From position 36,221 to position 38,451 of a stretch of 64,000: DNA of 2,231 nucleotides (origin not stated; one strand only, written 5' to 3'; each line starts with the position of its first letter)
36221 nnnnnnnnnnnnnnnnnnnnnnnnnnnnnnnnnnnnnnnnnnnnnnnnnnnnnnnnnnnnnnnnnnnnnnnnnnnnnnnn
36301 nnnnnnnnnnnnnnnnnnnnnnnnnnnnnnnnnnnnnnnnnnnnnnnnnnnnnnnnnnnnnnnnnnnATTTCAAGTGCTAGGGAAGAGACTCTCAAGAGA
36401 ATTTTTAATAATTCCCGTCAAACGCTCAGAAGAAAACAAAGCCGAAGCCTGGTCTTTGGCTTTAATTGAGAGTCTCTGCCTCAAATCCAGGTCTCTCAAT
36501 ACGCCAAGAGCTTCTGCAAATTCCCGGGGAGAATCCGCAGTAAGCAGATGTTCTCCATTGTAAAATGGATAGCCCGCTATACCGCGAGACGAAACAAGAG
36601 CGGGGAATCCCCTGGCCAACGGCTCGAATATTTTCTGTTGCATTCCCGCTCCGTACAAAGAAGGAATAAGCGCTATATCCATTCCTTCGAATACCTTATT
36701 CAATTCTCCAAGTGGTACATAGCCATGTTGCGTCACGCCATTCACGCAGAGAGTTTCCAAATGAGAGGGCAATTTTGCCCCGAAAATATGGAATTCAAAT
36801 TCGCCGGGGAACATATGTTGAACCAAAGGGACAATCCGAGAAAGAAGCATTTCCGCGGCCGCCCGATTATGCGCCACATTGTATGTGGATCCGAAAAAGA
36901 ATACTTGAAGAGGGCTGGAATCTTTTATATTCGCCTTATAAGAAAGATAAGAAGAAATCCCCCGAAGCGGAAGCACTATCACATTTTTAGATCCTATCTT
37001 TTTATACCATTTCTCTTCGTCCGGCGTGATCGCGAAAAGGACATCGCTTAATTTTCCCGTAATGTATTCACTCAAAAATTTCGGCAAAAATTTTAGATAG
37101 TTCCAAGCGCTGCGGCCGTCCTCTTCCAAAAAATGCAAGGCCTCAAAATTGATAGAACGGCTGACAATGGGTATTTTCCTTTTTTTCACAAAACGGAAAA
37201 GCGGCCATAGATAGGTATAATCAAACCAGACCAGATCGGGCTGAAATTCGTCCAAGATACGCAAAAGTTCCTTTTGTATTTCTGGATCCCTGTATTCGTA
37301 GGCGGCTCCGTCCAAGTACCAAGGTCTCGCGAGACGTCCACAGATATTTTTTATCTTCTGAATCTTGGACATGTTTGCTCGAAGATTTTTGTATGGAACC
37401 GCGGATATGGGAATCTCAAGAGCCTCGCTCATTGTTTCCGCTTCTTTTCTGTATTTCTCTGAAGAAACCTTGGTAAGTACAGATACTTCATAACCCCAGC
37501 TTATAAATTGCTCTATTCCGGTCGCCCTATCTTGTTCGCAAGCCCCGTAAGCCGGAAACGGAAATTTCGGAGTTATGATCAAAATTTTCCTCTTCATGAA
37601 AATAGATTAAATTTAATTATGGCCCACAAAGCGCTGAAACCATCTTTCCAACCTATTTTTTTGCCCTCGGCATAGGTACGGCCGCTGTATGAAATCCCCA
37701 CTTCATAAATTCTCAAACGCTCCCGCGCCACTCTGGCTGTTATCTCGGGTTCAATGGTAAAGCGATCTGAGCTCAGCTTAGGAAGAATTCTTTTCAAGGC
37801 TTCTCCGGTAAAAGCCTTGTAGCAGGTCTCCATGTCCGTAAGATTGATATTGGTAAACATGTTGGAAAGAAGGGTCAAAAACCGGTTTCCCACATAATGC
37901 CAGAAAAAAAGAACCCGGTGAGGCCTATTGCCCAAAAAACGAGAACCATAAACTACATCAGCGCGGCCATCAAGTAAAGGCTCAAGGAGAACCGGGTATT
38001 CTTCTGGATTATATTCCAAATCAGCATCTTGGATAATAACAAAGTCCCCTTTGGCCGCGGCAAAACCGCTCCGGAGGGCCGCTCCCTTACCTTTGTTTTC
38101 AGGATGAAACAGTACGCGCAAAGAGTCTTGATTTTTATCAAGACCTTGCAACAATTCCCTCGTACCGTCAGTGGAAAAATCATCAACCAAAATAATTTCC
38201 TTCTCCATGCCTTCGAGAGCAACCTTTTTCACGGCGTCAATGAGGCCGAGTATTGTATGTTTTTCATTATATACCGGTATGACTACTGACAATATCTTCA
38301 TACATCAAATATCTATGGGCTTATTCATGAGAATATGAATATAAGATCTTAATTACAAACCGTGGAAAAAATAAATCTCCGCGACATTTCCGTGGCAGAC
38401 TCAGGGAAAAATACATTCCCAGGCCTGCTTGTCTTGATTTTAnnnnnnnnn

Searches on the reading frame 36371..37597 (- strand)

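Call 4: search_protein_families(library=pfam, proteins=[window:36371-37597:-], max_evalue=0.01)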
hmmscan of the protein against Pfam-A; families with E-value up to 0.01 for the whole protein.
window:36371-37597:- (408 aa): 5 families
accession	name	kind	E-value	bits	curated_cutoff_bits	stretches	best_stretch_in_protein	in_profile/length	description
PF13692.12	Glyco_trans_1_4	-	3.2e-12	47.4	27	1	232-365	4-137/142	Glycosyl transferases group 1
PF13524.12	Glyco_trans_1_2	-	5.1e-09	36.7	25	1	266-386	14-131/144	Glycosyl transferase-like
PF13439.12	Glyco_transf_4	-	0.00093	19.7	28.5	1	87-210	40-163/170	Glycosyltransferase Family 4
PF13579.12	Glyco_trans_4_4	-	0.0033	18.2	29.7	1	34-209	17-155/158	Glycosyl transferase 4-like domain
PF00534.26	Glycos_transf_1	-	0.0068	16.4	26.4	0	286-381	73-170/172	Glycosyl transferases group 1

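Call 5: search_protein_families(library=ncbifam, proteins=[window:36371-37597:-], max_evalue=0.01)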
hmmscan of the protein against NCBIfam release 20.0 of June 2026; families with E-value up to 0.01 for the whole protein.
window:36371-37597:- (408 aa): 1 family
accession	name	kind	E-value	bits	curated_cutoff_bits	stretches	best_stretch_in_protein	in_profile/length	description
TIGR03087.1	stp1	hypoth_equivalog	6.9e-08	32.1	316.65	1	233-394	227-387/397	TIGR03087 family PEP-CTERM/XrtA system glycosyltransferase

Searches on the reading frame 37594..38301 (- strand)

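Call 4: search_protein_families(library=pfam, proteins=[window:37594-38301:-], max_evalue=0.01)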
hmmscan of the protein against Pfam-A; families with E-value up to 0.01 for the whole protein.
window:37594-38301:- (235 aa): 3 families
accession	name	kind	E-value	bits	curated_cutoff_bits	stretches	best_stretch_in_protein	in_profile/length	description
PF00535.33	Glycos_transf_2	-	1.6e-36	126.2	23.3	1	5-171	1-166/168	Glycosyl transferase family 2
PF13641.12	Glyco_tranf_2_3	-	3.4e-09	37.5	27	1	4-142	3-132/230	Glycosyltransferase like family 2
PF10111.15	Glyco_tranf_2_2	-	0.00021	21.3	27.3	1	5-96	1-93/276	Glycosyltransferase like family 2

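Call 5: search_protein_families(library=ncbifam, proteins=[window:37594-38301:-], max_evalue=0.01)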
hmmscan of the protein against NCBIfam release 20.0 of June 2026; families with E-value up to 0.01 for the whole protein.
window:37594-38301:- (235 aa): 22 families
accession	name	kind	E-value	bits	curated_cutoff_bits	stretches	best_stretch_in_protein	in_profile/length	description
TIGR04182.1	glyco_TIGR04182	equivalog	5.8e-34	117.8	325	1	5-230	3-216/293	S-layer glycoprotein N-glycosyltransferase AglJ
NF007986.1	PRK10714.1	equivalog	8e-19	67.8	529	1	2-214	6-209/316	undecaprenyl-phosphate 4-deoxy-4-formamido-L-arabinose transferase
NF047588.1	GlcsyltransPgfSStrep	equivalog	3.8e-18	65.8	500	1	4-181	3-176/308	glycosyltransferase PgfS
TIGR03937.1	PgaC_IcaA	equivalog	8.8e-17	61.1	422.3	1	3-99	46-140/407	poly-beta-1,6-N-acetyl-D-glucosamine synthase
NF007482.0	PRK10073.1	equivalog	3.2e-16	59.3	423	1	3-116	7-117/334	glycosyltransferase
NF041875.1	EPS_EpsD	equivalog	7.1e-16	58.5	370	1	4-119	1-114/325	exopolysaccharide biosynthesis glycosyltransferase EpsD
NF047683.1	TeichurnBiosyTuaG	equivalog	6e-15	55.6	400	1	3-101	7-103/252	teichuronic acid biosynthesis protein TuaG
NF010496.0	PRK13915.1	equivalog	3.4e-14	52.6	262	1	4-111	33-144/307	glucosyl-3-phosphoglycerate synthase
TIGR03965.1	mycofact_glyco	equivalog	1.9e-12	46.8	280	1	4-114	76-184/467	mycofactocin biosynthesis glycosyltransferase MftF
TIGR04283.1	glyco_like_mftF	equivalog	3.9e-12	46.3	182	1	4-123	1-112/221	TIGR04283 family arsenosugar biosynthesis glycosyltransferase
NF058614.1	PPMAGASynPpgS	equivalog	1.4e-11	44.2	370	1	6-200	4-191/226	polyprenyl-phospho-N-acetylgalactosaminyl synthase PpgS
NF041391.1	DPhHxTase_Halo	equivalog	4.8e-10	38.8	375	1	10-209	3-187/213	dolichyl-phosphate hexose transferase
TIGR03111.1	glyc2_xrt_Gpos1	hypoth_equivalog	1.5e-09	37.2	363.95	1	4-95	51-142/439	TIGR03111 family XrtG-associated glycosyltransferase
NF050050.1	ProtGlycPglI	equivalog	3.5e-09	36.5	500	1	2-113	2-112/306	GalNAc(5)-diNAcBac-PP-undecaprenol beta-1,3-glucosyltransferase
NF038302.1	EPS_HpsE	equivalog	1.2e-08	34.3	300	1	4-94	3-96/307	hormogonium polysaccharide biosynthesis glycosyltransferase HpsE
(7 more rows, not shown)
